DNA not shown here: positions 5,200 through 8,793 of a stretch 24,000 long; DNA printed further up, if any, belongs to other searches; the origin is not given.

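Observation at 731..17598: A CO2-concentrating island arranged around form IA RuBisCO, with no carboxysome genes in the window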

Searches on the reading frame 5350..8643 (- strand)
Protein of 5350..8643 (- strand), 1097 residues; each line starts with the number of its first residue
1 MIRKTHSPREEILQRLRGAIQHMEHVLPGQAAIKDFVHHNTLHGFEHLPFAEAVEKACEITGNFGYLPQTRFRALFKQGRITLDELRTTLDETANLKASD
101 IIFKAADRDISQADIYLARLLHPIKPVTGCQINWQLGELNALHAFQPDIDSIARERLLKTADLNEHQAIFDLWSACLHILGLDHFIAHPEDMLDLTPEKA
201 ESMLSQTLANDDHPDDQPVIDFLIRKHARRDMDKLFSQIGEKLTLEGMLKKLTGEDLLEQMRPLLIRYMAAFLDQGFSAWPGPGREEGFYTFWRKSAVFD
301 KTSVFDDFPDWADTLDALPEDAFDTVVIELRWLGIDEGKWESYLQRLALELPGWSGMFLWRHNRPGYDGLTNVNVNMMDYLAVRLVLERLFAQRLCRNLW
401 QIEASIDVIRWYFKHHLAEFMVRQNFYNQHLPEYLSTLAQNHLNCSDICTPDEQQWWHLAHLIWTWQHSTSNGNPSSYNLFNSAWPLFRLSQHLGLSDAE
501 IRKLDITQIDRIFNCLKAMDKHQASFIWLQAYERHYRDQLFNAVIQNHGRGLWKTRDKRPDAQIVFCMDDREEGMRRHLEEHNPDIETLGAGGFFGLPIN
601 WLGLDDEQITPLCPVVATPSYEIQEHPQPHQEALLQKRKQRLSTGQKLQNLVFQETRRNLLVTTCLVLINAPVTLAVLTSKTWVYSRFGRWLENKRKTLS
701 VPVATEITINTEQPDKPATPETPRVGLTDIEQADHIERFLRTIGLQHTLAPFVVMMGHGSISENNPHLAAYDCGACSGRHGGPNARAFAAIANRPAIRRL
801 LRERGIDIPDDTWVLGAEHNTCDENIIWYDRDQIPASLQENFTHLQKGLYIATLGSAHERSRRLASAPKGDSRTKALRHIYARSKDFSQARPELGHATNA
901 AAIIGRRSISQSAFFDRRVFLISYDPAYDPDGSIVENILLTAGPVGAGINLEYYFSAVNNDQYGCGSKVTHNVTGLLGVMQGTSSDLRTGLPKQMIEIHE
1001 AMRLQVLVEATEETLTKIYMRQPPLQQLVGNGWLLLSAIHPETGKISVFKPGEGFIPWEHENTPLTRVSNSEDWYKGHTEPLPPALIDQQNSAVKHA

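Call 3: search_protein_families(library=pfam, proteins=[window:5350-8643:-])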
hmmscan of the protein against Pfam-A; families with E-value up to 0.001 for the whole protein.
window:5350-8643:- (1097 aa): 1 family
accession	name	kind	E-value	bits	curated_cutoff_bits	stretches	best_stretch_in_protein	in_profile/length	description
PF10070.14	DabA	-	2e-237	790.7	25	1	20-1034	1-747/747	Probable inorganic carbon transporter subunit DabA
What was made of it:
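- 5350..8643 (-): Long DabA (1097 aa), the beta-CA-like catalytic subunit. PF10070 E 2e-237 (call 3).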

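Call 5: search_protein_families(library=ncbifam, proteins=[window:5350-8643:-])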
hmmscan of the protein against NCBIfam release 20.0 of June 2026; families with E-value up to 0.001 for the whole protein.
window:5350-8643:- (1097 aa): 0 families

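Call 36: search_solved_structures(query=window:5350-8643:-, max_evalue=0.001, show_alignments=1)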
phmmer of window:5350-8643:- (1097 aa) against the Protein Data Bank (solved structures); distinct sequences matched with E-value up to 0.001: 1.
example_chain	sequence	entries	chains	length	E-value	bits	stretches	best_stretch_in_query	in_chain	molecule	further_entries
9rd0_A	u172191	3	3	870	2.5e-72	247.4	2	526-1037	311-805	Probable inorganic carbon transporter subunit DabA2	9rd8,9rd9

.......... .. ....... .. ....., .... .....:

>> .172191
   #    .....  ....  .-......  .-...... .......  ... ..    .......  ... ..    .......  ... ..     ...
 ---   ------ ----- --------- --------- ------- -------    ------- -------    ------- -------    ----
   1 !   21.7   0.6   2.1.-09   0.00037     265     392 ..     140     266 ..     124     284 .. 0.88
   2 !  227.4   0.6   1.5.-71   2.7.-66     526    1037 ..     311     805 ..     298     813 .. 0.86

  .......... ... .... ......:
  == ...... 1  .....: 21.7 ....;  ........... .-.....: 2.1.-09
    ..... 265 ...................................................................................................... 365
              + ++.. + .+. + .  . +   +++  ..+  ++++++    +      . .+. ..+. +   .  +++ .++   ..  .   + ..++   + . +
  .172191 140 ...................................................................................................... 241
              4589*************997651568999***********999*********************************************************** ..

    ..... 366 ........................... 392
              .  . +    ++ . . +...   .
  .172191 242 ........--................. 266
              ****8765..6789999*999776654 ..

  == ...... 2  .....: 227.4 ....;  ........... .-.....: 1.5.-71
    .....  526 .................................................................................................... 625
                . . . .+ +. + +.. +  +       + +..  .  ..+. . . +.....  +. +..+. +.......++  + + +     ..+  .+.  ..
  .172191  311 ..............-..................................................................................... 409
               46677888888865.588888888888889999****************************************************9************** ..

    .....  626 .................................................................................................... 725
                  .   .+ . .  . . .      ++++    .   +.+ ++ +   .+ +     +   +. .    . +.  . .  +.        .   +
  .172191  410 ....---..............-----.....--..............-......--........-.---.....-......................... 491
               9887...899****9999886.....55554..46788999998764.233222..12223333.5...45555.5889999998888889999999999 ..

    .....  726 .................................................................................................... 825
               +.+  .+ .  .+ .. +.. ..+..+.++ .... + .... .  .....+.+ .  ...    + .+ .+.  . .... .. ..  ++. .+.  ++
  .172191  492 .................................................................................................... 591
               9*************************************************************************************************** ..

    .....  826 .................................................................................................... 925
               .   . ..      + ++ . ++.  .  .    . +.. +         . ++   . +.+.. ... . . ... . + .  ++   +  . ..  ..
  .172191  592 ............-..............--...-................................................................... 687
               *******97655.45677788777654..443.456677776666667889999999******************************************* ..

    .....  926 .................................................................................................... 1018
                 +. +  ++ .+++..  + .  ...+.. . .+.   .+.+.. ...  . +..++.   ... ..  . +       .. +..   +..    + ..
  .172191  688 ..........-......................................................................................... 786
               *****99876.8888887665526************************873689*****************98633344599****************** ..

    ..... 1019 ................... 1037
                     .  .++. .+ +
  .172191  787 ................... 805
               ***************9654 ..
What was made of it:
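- DabA zinc-site residues align with the solved DabA2: call 36.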

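Call 63: find_homologous_proteins(query=window:5350-8643:-)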
Query window:5350-8643:- (1097 aa): 2100 proteins with E <= 0.001 among 8000 candidates; the best 120 are listed.
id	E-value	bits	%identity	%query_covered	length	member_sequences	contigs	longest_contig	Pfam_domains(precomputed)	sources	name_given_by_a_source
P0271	0.0e+0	2594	100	100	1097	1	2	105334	PF10070.15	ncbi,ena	ncbi:MAG: DUF2309 domain-containing protein [Gammaproteobacteria bacterium]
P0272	0.0e+0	1983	75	100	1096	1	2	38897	PF10070.15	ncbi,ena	ncbi:MAG: DUF2309 domain-containing protein [Gammaproteobacteria bacterium]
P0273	0.0e+0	1794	69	100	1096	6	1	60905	PF10070.15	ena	-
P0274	0.0e+0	1749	66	99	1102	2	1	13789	PF10070.15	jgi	-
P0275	0.0e+0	1733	67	98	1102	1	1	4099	PF10070.15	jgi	jgi:uncharacterized protein YbcC (UPF0753/DUF2309 family)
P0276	0.0e+0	1689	64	99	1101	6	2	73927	PF10070.15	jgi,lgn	-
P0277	0.0e+0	1683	64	99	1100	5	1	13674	PF10070.15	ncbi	-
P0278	0.0e+0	1681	65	98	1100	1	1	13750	PF10070.15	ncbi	ncbi:MAG: DUF2309 domain-containing protein [Thiogranum sp.]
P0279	0.0e+0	1676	64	99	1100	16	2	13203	PF10070.15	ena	-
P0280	0.0e+0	1664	64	99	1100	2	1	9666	PF10070.15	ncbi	-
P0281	0.0e+0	1661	64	99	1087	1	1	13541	PF10070.15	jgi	jgi:uncharacterized protein YbcC (UPF0753/DUF2309 family)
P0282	0.0e+0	1655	64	99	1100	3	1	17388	PF10070.15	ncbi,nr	ncbi:MAG: DUF2309 domain-containing protein [Gammaproteobacteria bacterium]|nr:MAG: DUF2309 domain-c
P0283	0.0e+0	1647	63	99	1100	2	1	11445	PF10070.15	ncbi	-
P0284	0.0e+0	1597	62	98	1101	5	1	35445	PF10070.15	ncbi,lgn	ncbi:MAG: DUF2309 domain-containing protein [Gammaproteobacteria bacterium]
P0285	0.0e+0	1592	62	99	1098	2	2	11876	PF10070.15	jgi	jgi:uncharacterized protein YbcC (UPF0753/DUF2309 family)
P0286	0.0e+0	1589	62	99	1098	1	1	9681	PF10070.15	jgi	jgi:uncharacterized protein YbcC (UPF0753/DUF2309 family)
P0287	0.0e+0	1586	62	99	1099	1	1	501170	PF10070.15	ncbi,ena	-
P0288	0.0e+0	1579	63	98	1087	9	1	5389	PF10070.15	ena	-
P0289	0.0e+0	1577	63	98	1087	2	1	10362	PF10070.15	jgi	-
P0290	0.0e+0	1574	61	98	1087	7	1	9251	PF10070.15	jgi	jgi:uncharacterized protein YbcC (UPF0753/DUF2309 family)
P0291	0.0e+0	1570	62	98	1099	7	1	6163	PF10070.15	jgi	jgi:uncharacterized protein YbcC (UPF0753/DUF2309 family)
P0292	0.0e+0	1570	62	99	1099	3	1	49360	PF10070.15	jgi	-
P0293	0.0e+0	1567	60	100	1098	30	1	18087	PF10070.15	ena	-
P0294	0.0e+0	1566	61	98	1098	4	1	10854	PF10070.15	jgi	jgi:uncharacterized protein YbcC (UPF0753/DUF2309 family)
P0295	0.0e+0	1565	61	98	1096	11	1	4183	PF10070.15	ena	-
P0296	0.0e+0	1563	61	98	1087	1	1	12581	PF10070.15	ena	-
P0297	0.0e+0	1562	61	98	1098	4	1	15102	PF10070.15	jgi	-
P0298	0.0e+0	1559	61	99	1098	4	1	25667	PF10070.15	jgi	jgi:uncharacterized protein YbcC (UPF0753/DUF2309 family)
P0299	0.0e+0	1559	61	98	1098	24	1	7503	PF10070.15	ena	-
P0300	0.0e+0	1554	61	99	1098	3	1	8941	PF10070.15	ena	-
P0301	0.0e+0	1549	61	99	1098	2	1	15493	PF10070.15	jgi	-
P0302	0.0e+0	1549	61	98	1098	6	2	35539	PF10070.15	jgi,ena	-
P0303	0.0e+0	1546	61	98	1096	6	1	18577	PF10070.15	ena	-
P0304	0.0e+0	1530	60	98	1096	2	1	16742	PF10070.15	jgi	-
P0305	0.0e+0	1525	60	99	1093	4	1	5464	PF10070.15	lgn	-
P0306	0.0e+0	1525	60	98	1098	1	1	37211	PF10070.15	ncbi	-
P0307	0.0e+0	1517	60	99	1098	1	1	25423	PF10070.15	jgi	jgi:uncharacterized protein YbcC (UPF0753/DUF2309 family)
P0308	0.0e+0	1517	60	98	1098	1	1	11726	PF10070.15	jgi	jgi:uncharacterized protein YbcC (UPF0753/DUF2309 family)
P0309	0.0e+0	1515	61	99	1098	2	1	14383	PF10070.15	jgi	jgi:uncharacterized protein YbcC (UPF0753/DUF2309 family)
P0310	0.0e+0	1515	59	99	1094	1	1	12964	PF10070.15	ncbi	-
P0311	0.0e+0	1509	60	99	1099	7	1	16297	PF10070.15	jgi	jgi:uncharacterized protein YbcC (UPF0753/DUF2309 family)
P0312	0.0e+0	1508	60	99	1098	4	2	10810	PF10070.15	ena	-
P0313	0.0e+0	1507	59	98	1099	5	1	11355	PF10070.15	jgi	jgi:uncharacterized protein YbcC (UPF0753/DUF2309 family)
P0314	0.0e+0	1501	60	98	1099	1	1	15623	PF10070.15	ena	-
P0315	0.0e+0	1491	59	98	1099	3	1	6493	PF10070.15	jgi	jgi:uncharacterized protein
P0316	0.0e+0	1489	60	99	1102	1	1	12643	PF10070.15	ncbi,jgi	-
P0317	0.0e+0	1462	59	99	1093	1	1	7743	PF10070.15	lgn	-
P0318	0.0e+0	1462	59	99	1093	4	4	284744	PF10070.15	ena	-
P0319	0.0e+0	1458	58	98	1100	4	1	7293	PF10070.15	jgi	-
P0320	0.0e+0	1450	58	100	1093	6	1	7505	PF10070.15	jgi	jgi:hypothetical protein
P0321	0.0e+0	1449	58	98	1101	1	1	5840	PF10070.15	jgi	-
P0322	0.0e+0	1447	59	99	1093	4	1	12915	PF10070.15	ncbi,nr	ncbi:MAG: DUF2309 domain-containing protein [Xanthomonadaceae bacterium]|nr:DUF2309 domain-containin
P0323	0.0e+0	1423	57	98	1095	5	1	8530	PF10070.15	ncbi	-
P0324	0.0e+0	1418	55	99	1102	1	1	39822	PF10070.15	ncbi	-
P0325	0.0e+0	1417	57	98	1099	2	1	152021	PF10070.15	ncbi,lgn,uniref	ncbi:Hypothetical transmembrane protein coupled to NADH-ubiquinone oxidoreductase chain 5 homolog [h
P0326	0.0e+0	1402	56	99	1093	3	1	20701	PF10070.15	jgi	-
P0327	0.0e+0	1394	57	99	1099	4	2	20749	PF10070.15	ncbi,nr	ncbi:MAG: DUF2309 domain-containing protein [Gammaproteobacteria bacterium]|nr:DUF2309 domain-contai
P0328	0.0e+0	1391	56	99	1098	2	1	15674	PF10070.15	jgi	-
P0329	0.0e+0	1390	55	99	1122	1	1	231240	PF10070.15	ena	-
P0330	0.0e+0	1383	55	99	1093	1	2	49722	PF10070.15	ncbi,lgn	-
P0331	0.0e+0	1380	55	98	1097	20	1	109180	PF10070.15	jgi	jgi:uncharacterized protein YbcC (UPF0753/DUF2309 family)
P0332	0.0e+0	1379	56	99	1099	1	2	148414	PF10070.15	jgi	jgi:hypothetical protein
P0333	0.0e+0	1378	56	98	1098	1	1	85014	PF10070.15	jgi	jgi:uncharacterized protein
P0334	0.0e+0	1377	55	99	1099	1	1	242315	PF10070.15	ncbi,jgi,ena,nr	ncbi:MAG: DUF2309 domain-containing protein [Gammaproteobacteria bacterium]|nr:DUF2309 domain-contai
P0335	0.0e+0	1374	54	99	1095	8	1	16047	PF10070.15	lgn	-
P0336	0.0e+0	1371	56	99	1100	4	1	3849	PF10070.15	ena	-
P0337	0.0e+0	1367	55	99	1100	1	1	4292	PF10070.15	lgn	-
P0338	0.0e+0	1366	55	99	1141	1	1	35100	PF10070.15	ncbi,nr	ncbi:MAG: DUF2309 domain-containing protein [Gammaproteobacteria bacterium]|nr:DUF2309 domain-contai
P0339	0.0e+0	1363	54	98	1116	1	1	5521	PF10070.15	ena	-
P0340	0.0e+0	1361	55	99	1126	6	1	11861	PF10070.15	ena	-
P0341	0.0e+0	1360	55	98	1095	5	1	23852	PF10070.15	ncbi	-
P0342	0.0e+0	1358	55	99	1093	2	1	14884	PF10070.15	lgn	-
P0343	0.0e+0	1356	54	99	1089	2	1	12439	PF10070.15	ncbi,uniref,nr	ncbi:DUF2309 domain-containing protein [Solemya pervernicosa gill symbiont]|uniref:Probable inorgani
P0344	0.0e+0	1355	54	99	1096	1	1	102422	PF10070.15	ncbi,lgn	-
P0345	0.0e+0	1355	54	99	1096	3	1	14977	PF10070.15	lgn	-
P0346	0.0e+0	1355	54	99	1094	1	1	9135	PF10070.15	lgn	-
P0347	0.0e+0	1355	54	98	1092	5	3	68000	PF10070.15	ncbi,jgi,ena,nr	ncbi:MAG: DUF2309 domain-containing protein [Gammaproteobacteria bacterium]|nr:DUF2309 domain-contai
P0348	0.0e+0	1355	54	98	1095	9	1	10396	PF10070.15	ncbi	ncbi:MAG: DUF2309 domain-containing protein [Sedimenticola sp.]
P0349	0.0e+0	1354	55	98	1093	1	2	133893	PF10070.15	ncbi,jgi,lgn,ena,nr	ncbi:MAG: DUF2309 domain-containing protein [Gammaproteobacteria bacterium]|nr:DUF2309 domain-contai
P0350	0.0e+0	1351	55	98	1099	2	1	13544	PF10070.15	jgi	-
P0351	0.0e+0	1350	54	99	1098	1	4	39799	PF10070.15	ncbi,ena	-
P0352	0.0e+0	1349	55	99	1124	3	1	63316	PF10070.15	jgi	-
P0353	0.0e+0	1348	55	99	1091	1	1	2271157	PF10070.15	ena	-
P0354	0.0e+0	1347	54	99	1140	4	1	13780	PF10070.15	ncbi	-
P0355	0.0e+0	1347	53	99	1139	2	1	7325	PF10070.15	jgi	jgi:uncharacterized protein YbcC (UPF0753/DUF2309 family)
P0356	0.0e+0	1345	54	99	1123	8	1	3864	PF10070.15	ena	-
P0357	0.0e+0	1343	54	98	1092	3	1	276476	PF10070.15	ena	-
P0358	0.0e+0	1342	54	98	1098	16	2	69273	PF10070.15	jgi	-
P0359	0.0e+0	1341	53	100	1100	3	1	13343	PF10070.15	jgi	-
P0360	0.0e+0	1341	55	99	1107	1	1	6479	PF10070.15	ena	-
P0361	0.0e+0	1340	55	98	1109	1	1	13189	PF10070.15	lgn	-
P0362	0.0e+0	1339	53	99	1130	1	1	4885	PF10070.15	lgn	-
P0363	0.0e+0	1339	54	98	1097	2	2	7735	PF10070.15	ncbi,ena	-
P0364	0.0e+0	1338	55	99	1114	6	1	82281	PF10070.15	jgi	-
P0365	0.0e+0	1336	54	98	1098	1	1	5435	PF10070.15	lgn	-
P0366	0.0e+0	1336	53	99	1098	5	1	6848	PF10070.15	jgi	jgi:hypothetical protein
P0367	0.0e+0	1336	54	99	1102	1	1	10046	PF10070.15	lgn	-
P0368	0.0e+0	1336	54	99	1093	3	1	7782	PF10070.15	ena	-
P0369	0.0e+0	1336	54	99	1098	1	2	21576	PF10070.15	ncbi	ncbi:MAG: DUF2309 domain-containing protein [Pseudomonadota bacterium]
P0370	0.0e+0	1335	54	98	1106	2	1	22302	PF10070.15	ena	-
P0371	0.0e+0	1334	54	100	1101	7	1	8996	PF10070.15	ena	-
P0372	0.0e+0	1334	55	100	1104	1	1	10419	PF10070.15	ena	-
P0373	0.0e+0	1333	53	99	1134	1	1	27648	PF10070.15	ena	-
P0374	0.0e+0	1333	54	99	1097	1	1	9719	PF10070.15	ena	-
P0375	0.0e+0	1331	55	98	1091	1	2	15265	PF10070.15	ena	-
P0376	0.0e+0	1329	54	99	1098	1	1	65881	PF10070.15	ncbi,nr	ncbi:MAG: DUF2309 domain-containing protein [Gammaproteobacteria bacterium]|nr:DUF2309 domain-contai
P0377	0.0e+0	1329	53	99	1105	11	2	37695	PF10070.15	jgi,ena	-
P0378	0.0e+0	1328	55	100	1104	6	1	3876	PF10070.15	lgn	-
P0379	0.0e+0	1328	54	98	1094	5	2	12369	PF10070.15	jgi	-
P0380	0.0e+0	1327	55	100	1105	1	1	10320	PF10070.15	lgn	-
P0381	0.0e+0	1327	55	99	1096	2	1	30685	PF10070.15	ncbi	-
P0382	0.0e+0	1327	55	99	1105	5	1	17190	PF10070.15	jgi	-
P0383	0.0e+0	1326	53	99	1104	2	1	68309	PF10070.15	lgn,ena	-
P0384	0.0e+0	1325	53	98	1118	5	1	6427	PF10070.15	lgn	-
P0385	0.0e+0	1323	53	99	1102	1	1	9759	PF10070.15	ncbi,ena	-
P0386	0.0e+0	1322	53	99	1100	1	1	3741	PF10070.15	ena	-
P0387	0.0e+0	1321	53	99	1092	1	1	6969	PF10070.15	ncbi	ncbi:MAG: DUF2309 domain-containing protein [Pseudomonadota bacterium]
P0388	0.0e+0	1321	54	98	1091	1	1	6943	PF10070.15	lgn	-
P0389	0.0e+0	1320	54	100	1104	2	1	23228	PF10070.15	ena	-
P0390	0.0e+0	1319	54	99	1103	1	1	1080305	PF10070.15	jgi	jgi:uncharacterized protein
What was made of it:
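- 5350..8643 (-): Homologs of ~1090-1140 aa are widespread (call 63).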
